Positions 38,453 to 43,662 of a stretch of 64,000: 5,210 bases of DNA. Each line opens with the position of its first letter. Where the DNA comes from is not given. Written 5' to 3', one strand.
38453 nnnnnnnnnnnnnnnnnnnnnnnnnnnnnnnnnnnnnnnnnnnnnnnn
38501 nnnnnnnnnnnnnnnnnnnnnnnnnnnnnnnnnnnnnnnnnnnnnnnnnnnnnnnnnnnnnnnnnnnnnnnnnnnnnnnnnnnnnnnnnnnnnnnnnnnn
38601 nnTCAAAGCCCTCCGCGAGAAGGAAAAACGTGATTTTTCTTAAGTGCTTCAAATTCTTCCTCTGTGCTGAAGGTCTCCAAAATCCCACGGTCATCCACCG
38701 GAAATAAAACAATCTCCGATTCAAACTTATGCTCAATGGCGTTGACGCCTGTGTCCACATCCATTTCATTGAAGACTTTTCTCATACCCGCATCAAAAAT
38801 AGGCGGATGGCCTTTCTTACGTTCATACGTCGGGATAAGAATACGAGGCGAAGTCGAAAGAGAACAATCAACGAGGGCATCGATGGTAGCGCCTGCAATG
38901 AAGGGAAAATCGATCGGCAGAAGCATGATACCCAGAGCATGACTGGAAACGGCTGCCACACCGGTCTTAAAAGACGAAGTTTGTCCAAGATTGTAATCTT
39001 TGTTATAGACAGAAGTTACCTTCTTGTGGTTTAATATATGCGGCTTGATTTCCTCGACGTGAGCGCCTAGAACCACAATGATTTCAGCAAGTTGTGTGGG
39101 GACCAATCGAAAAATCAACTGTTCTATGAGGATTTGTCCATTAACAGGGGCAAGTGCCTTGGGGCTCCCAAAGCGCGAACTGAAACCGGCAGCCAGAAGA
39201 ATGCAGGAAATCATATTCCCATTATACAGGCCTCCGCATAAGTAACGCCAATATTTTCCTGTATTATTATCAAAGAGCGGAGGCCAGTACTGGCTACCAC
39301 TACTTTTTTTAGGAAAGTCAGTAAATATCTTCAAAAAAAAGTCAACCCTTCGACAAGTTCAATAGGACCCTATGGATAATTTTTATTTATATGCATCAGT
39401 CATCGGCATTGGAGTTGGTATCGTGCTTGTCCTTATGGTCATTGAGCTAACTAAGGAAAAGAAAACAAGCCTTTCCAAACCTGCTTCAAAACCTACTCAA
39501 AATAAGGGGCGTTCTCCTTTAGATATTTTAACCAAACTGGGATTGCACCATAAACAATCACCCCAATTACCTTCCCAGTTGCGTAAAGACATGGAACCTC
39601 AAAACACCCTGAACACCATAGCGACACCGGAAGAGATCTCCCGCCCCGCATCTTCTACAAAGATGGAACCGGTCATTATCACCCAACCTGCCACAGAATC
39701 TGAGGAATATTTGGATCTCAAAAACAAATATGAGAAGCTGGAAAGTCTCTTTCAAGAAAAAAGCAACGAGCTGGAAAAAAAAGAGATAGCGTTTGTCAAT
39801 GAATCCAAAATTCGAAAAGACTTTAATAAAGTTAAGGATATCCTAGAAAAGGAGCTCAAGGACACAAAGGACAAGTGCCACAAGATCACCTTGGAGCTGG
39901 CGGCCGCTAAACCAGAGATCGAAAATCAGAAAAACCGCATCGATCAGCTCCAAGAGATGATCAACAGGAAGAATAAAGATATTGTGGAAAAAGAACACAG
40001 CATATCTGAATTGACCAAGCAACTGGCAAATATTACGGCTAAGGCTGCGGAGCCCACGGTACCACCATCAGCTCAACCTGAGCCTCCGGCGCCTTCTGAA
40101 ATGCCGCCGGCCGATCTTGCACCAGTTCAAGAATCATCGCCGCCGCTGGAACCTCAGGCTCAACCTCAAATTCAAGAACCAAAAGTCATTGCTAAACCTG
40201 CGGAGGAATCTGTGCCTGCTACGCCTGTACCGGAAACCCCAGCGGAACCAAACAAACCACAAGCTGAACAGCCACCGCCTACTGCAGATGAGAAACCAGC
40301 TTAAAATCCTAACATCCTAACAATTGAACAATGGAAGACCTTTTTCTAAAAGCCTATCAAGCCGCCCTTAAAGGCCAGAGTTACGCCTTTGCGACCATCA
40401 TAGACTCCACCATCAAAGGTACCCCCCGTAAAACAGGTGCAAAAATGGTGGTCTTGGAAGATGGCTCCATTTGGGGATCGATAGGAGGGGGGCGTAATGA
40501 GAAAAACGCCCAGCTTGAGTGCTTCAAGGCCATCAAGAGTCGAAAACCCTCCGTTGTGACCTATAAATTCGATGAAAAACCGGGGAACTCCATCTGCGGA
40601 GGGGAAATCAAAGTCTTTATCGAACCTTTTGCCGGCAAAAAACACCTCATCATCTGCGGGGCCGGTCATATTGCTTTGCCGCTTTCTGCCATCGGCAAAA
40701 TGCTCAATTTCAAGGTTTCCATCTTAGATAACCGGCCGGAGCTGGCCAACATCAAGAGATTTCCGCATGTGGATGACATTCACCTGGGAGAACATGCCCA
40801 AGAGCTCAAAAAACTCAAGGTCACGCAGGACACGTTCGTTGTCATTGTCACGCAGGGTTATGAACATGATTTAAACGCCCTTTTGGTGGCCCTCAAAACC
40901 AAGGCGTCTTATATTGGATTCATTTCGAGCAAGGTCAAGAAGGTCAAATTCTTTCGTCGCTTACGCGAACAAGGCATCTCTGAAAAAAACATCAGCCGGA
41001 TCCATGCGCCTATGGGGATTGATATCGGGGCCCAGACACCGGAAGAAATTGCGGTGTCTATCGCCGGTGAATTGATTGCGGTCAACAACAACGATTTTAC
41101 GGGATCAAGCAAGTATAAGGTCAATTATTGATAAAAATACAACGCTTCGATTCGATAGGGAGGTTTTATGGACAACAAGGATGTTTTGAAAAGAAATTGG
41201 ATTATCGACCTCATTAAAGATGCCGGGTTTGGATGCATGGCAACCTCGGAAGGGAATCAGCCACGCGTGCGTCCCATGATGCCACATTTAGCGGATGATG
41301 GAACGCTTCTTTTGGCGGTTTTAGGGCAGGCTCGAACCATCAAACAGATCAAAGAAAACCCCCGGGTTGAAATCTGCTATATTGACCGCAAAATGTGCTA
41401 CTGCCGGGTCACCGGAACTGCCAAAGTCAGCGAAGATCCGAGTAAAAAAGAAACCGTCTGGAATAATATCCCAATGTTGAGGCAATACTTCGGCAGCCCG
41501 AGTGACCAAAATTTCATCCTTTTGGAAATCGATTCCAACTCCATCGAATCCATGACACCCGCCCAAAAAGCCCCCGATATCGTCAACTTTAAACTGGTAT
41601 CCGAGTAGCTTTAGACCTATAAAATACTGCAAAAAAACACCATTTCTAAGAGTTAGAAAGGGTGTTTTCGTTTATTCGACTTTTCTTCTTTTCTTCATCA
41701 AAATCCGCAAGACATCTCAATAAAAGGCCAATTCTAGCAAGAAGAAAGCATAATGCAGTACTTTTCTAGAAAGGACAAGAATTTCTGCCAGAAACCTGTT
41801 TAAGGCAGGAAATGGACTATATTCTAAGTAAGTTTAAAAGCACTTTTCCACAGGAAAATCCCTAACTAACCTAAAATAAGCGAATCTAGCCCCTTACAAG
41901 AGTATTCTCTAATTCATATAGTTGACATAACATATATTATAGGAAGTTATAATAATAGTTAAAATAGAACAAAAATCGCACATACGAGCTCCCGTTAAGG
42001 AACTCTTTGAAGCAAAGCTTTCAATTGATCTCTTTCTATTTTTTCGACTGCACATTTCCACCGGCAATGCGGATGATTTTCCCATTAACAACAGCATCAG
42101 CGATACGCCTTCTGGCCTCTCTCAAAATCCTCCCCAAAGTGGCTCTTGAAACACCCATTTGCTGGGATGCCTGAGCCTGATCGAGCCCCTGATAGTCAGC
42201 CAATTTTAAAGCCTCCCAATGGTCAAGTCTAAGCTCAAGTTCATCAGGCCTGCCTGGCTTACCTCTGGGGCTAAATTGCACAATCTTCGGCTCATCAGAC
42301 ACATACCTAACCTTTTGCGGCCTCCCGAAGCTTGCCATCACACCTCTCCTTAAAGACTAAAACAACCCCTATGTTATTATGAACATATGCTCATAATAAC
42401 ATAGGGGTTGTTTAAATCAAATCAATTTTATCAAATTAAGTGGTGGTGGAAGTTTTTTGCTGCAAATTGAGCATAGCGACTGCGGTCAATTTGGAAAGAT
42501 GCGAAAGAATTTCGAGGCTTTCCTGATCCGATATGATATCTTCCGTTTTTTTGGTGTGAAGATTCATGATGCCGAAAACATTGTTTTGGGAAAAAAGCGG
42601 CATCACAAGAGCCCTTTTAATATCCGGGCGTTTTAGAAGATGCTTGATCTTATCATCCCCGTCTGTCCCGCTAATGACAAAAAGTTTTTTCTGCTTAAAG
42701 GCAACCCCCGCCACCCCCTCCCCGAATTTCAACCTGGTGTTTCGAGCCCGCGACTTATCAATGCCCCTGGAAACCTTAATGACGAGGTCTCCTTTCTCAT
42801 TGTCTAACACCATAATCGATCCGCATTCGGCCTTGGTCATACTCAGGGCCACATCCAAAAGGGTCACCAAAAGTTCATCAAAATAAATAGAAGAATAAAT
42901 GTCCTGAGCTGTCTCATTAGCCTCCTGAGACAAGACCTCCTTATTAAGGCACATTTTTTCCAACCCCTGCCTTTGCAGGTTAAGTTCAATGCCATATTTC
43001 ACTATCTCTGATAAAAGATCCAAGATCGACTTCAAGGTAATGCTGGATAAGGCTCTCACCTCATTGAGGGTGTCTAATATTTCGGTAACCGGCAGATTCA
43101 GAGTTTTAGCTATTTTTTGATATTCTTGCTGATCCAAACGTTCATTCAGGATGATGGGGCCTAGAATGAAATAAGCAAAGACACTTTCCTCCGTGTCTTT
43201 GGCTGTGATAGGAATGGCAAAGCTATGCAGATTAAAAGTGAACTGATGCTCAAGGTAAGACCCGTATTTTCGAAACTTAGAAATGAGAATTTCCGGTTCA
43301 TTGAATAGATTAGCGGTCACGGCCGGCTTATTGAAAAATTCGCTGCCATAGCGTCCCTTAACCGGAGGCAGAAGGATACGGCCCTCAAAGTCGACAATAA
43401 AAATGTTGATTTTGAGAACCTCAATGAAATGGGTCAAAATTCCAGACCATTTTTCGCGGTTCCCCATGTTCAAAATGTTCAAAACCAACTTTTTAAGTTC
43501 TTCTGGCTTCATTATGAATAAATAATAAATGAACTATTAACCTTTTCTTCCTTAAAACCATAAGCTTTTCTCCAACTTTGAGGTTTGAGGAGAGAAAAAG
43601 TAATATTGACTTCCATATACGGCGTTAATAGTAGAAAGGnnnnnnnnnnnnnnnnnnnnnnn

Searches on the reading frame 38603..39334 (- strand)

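Call 51: search_protein_families(library=pfam, proteins=[window:38603-39334:-])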
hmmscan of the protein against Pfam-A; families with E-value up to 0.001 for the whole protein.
window:38603-39334:- (243 aa): 1 family
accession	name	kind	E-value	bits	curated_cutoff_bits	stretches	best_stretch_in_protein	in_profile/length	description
PF12804.13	NTP_transf_3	-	7.9e-29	101.3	27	1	44-200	1-153/160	MobA-like NTP transferase domain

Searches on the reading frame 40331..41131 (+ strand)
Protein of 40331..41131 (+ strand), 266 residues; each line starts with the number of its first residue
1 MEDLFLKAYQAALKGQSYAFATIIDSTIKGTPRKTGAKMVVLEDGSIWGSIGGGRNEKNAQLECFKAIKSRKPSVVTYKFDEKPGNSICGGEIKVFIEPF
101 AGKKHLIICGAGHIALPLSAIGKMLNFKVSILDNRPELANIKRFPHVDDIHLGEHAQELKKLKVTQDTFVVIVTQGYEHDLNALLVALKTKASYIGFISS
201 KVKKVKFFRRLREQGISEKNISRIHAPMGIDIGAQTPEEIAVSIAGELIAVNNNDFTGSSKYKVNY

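Call 51: search_protein_families(library=pfam, proteins=[window:40331-41131:+])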
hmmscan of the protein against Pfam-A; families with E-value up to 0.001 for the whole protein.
window:40331-41131:+ (266 aa): 2 families
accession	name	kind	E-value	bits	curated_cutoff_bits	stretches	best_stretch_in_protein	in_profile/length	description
PF13478.12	XdhC_C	-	1.3e-40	139.2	29.7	1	106-248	1-125/125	XdhC Rossmann domain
PF02625.21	XdhC_CoxI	-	4.1e-15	55.9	24.3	1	14-78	4-67/68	XdhC and CoxI family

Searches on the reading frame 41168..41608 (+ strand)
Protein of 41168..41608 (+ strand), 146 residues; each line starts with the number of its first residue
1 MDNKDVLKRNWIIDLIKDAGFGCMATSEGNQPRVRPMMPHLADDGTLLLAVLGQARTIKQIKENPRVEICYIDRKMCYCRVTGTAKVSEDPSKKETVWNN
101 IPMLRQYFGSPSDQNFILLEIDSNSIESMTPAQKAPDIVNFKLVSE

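Call 51: search_protein_families(library=pfam, proteins=[window:41168-41608:+])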
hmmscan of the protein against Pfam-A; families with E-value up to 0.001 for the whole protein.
window:41168-41608:+ (146 aa): 2 families
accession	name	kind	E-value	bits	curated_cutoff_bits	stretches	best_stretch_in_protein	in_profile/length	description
PF16242.11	Pyrid_ox_like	-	1.1e-15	57.9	28.8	1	12-125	6-121/149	Pyridoxamine 5'-phosphate oxidase like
PF01243.27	PNPOx_N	-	2.2e-14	54.3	28.1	1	14-126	7-116/120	Pyridoxamine 5'-phosphate oxidase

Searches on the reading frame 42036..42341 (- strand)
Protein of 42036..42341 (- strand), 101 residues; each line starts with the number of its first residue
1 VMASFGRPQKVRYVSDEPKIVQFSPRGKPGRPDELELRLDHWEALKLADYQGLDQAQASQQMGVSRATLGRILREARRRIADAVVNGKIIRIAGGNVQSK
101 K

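Call 51: search_protein_families(library=pfam, proteins=[window:42036-42341:-])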
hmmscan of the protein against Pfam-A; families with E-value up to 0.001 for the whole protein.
window:42036-42341:- (101 aa): 5 families
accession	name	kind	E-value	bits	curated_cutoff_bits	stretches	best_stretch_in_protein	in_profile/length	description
PF02001.22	DUF134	-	1.2e-26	93.5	27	1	4-98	3-96/98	Protein of unknown function DUF134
PF08281.18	Sigma70_r4_2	-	3.4e-05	23.9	25.7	1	43-80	17-54/54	Sigma-70, region 4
PF04545.22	Sigma70_r4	-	8.1e-05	22.5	24.1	1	41-80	9-48/50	Sigma-70, region 4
PF20432.4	Xre-like-HTH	-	0.00018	22.2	25.8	1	45-78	16-48/63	Antitoxin Xre-like helix-turn-helix domain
PF13560.12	HTH_31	-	0.00076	20.2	27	0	50-84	12-46/64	Helix-turn-helix domain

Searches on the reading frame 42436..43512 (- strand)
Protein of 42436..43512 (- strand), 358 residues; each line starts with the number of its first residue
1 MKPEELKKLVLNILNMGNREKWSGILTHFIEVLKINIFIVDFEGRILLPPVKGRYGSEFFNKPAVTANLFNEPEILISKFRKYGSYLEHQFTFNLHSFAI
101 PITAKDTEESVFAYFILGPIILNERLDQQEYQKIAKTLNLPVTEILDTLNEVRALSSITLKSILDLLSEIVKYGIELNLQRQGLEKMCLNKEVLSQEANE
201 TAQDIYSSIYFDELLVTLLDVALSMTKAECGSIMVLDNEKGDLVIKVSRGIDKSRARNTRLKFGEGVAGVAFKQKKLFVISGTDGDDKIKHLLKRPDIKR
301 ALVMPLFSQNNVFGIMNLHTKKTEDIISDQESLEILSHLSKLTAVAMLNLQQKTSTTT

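Call 12: search_protein_families(library=pfam, proteins=[window:42436-43512:-])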
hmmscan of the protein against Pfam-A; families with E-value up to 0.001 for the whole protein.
window:42436-43512:- (358 aa): 4 families
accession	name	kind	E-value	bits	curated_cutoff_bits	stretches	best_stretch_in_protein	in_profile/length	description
PF13185.12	GAF_2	-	9.8e-15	55.4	28.6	1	212-347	5-135/136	GAF domain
PF10114.15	PocR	-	1.2e-12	48.3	23.9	1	18-177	4-160/162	Sensory domain found in PocR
PF01590.32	GAF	-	1.7e-11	45.2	22.4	1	212-346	3-132/133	GAF domain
PF13492.12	GAF_3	-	1e-08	36.1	27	1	212-349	3-129/129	GAF domain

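Call 70: find_encoding_contigs(protein=window:42436-43512:-, flank=3000, max_places=6)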
Protein window:42436-43512:- (358 aa): 4 contigs read that carry it; 2 places shown.
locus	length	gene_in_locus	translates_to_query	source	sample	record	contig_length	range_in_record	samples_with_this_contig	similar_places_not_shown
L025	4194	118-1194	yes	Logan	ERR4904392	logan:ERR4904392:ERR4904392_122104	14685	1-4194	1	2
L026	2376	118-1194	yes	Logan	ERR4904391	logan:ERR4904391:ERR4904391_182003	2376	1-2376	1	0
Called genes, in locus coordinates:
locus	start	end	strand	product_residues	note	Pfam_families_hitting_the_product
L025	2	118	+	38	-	?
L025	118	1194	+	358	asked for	PF10114:PocR, PF01590:GAF, PF13185:GAF_2, PF13492:GAF_3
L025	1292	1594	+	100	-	PF02001:DUF134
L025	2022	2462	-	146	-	PF16242:Pyrid_ox_like, PF01243:PNPOx_N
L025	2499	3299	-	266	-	PF02625:XdhC_CoxI, PF13478:XdhC_C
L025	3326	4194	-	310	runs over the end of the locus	-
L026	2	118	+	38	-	?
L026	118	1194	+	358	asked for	PF10114:PocR, PF01590:GAF, PF13185:GAF_2, PF13492:GAF_3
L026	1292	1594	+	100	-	PF02001:DUF134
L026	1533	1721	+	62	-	-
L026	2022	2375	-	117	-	?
